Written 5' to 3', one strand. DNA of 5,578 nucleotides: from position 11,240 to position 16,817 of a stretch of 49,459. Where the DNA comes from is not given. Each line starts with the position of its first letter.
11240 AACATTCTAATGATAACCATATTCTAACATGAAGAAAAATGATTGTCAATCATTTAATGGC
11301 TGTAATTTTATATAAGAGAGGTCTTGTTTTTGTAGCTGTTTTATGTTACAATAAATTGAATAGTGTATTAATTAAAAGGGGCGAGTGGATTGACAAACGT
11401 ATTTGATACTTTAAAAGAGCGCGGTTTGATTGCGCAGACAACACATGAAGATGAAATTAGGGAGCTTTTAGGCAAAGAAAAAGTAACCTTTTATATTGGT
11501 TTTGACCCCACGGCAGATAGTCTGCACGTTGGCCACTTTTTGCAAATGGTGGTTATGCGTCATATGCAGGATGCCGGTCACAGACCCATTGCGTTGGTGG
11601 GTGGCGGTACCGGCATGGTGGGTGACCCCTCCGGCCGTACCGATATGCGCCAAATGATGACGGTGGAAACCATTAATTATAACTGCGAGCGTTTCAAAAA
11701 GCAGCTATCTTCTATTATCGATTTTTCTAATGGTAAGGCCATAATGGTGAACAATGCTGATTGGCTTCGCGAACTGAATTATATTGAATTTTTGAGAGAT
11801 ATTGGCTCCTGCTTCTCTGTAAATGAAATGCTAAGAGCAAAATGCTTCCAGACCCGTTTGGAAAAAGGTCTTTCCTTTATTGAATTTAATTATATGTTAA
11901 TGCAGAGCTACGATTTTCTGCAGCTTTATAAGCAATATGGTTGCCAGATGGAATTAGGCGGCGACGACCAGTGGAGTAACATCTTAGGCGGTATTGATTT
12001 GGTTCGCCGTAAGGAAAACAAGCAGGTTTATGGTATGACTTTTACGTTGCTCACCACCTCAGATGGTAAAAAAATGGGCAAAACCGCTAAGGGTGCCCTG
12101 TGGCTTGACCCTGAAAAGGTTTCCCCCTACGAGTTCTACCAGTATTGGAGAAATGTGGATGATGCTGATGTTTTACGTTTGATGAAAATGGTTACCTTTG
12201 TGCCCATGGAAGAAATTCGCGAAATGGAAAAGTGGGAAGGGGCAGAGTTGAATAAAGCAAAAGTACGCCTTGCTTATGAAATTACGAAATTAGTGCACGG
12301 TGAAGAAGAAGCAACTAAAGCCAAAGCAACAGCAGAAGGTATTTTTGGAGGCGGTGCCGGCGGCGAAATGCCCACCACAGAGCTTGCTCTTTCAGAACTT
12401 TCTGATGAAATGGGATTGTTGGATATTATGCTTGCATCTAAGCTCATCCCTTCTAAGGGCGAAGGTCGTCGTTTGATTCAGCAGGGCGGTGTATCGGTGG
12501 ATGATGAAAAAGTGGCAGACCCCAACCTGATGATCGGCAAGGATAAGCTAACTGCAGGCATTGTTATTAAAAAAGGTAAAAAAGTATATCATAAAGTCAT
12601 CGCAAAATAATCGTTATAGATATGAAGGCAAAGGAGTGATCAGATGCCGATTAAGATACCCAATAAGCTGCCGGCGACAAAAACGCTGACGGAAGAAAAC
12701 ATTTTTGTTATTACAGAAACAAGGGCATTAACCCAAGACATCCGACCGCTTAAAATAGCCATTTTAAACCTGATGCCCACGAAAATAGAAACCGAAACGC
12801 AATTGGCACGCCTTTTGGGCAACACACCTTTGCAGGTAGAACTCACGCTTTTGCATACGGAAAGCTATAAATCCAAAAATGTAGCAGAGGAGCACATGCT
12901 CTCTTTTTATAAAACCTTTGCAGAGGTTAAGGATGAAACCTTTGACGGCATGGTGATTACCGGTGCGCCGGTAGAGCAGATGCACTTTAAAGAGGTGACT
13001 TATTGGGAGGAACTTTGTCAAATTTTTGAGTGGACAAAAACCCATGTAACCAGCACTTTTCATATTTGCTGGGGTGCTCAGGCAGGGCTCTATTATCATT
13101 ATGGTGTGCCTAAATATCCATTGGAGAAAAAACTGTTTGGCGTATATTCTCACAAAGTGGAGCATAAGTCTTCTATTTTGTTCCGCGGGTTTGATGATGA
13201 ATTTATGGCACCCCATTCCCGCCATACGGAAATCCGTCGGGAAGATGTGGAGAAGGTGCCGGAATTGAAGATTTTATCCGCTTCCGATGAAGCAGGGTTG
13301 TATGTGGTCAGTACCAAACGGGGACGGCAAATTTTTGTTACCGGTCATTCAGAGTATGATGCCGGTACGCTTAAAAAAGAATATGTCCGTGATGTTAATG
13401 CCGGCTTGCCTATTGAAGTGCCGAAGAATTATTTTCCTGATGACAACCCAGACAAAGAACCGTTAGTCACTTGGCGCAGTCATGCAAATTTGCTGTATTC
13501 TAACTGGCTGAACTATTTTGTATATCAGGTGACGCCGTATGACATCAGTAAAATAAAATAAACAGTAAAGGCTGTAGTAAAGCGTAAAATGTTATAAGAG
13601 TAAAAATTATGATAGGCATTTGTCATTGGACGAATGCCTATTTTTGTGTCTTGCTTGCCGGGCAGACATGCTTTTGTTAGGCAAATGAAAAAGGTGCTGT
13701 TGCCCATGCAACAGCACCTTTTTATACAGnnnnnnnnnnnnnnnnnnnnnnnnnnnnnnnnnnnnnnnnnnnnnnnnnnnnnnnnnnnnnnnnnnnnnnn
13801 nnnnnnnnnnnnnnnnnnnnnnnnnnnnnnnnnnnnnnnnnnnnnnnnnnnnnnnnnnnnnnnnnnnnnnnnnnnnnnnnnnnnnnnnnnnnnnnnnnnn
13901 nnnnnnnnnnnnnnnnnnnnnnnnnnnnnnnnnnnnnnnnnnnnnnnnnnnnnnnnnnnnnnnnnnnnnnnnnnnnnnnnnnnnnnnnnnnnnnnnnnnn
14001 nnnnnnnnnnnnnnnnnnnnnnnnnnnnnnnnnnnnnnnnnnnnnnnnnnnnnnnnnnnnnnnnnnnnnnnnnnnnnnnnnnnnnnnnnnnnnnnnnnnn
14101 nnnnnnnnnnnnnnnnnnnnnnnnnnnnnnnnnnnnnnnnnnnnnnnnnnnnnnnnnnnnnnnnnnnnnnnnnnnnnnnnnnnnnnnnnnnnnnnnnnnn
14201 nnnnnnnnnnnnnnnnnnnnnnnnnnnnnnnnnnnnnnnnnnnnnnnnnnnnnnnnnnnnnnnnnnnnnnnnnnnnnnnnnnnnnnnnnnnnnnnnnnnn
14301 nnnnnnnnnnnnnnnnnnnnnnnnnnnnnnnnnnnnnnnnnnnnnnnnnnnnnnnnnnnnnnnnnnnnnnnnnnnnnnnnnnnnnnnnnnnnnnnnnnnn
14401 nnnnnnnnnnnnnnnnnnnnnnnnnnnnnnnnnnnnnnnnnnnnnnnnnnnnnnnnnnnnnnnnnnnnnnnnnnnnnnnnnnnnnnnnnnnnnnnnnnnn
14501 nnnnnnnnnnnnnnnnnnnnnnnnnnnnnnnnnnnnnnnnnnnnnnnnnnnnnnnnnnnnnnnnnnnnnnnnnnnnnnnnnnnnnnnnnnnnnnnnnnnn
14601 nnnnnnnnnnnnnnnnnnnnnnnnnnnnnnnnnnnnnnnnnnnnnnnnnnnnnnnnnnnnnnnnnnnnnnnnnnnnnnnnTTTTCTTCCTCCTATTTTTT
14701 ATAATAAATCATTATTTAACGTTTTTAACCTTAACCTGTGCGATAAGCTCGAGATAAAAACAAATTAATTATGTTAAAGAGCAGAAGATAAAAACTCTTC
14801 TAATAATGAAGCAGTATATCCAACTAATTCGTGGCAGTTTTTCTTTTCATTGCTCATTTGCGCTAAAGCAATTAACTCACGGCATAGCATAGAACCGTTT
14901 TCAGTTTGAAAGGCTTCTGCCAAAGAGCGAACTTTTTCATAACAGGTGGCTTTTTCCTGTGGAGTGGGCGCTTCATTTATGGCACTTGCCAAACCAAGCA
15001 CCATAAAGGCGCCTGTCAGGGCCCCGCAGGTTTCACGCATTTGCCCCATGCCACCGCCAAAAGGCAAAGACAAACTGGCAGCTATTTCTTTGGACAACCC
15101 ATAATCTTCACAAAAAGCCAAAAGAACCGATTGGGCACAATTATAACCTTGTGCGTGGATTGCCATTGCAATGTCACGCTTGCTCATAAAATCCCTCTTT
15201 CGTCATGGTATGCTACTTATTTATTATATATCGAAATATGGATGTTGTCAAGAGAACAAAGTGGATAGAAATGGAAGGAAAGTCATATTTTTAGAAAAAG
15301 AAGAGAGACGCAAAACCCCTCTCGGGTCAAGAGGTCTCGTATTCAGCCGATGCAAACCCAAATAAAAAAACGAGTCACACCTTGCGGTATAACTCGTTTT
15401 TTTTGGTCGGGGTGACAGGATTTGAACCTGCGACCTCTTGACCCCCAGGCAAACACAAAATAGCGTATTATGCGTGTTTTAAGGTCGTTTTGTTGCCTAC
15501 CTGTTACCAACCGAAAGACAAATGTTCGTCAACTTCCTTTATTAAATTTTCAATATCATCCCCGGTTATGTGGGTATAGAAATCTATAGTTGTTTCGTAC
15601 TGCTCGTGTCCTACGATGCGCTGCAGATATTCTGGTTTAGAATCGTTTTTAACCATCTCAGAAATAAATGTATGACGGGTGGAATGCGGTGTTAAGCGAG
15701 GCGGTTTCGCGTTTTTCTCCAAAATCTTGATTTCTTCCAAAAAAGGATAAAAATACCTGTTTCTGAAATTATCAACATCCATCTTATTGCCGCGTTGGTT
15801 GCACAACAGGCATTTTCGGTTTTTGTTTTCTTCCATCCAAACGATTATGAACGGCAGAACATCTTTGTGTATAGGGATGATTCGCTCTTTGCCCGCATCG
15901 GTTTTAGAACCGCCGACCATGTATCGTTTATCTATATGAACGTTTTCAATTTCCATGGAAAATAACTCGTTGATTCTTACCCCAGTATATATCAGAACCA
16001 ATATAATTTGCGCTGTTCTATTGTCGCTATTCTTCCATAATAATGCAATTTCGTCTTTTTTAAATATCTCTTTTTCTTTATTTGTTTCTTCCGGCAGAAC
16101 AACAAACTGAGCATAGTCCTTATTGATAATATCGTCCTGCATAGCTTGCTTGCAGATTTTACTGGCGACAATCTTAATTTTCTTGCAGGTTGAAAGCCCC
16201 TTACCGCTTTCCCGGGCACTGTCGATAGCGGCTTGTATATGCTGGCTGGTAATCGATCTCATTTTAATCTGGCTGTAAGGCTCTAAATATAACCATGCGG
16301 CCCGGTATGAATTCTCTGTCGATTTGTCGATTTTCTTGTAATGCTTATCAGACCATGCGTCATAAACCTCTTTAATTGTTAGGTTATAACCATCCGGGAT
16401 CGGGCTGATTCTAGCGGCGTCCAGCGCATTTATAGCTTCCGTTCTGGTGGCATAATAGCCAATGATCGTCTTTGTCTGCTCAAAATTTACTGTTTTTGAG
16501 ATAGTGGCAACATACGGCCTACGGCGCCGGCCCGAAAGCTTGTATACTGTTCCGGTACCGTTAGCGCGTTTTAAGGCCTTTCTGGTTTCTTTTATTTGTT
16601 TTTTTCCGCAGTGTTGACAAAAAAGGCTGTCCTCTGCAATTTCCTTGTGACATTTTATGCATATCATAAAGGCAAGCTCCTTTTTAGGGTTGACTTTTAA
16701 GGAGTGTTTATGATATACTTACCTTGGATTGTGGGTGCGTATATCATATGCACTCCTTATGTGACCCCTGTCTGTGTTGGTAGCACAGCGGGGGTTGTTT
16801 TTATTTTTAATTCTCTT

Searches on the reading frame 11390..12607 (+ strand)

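Call 60: search_protein_families(library=pfam, max_evalue=0.0001, proteins=[window:11390-12607:+])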
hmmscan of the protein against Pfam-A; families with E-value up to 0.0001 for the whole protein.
window:11390-12607:+ (406 aa): 3 families
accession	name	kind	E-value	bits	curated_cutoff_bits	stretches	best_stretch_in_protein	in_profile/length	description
PF00579.31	tRNA-synt_1b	-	3.8e-82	276.4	21.1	1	30-319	4-291/292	tRNA synthetases class I (W and Y)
PF22421.1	SYY_C-terminal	-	3.4e-11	43.3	27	1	326-401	8-81/83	Tyrosine--tRNA ligase SYY-like C-terminal domain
PF01479.30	S4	-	5.2e-07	29.7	22.8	1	344-382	4-42/48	S4 domain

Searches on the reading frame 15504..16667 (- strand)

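Call 60: search_protein_families(library=pfam, max_evalue=0.0001, proteins=[window:15504-16667:-])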
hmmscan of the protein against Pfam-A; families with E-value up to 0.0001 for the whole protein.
window:15504-16667:- (387 aa): 2 families
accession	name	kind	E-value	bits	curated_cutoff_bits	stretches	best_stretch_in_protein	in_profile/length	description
PF00589.27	Phage_integrase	-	4.5e-24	85.6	27.1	1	202-367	3-168/172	Phage integrase family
PF13240.11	Zn_Ribbon_1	-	1.2e-05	25.4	25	1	3-23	2-22/23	zinc-ribbon domain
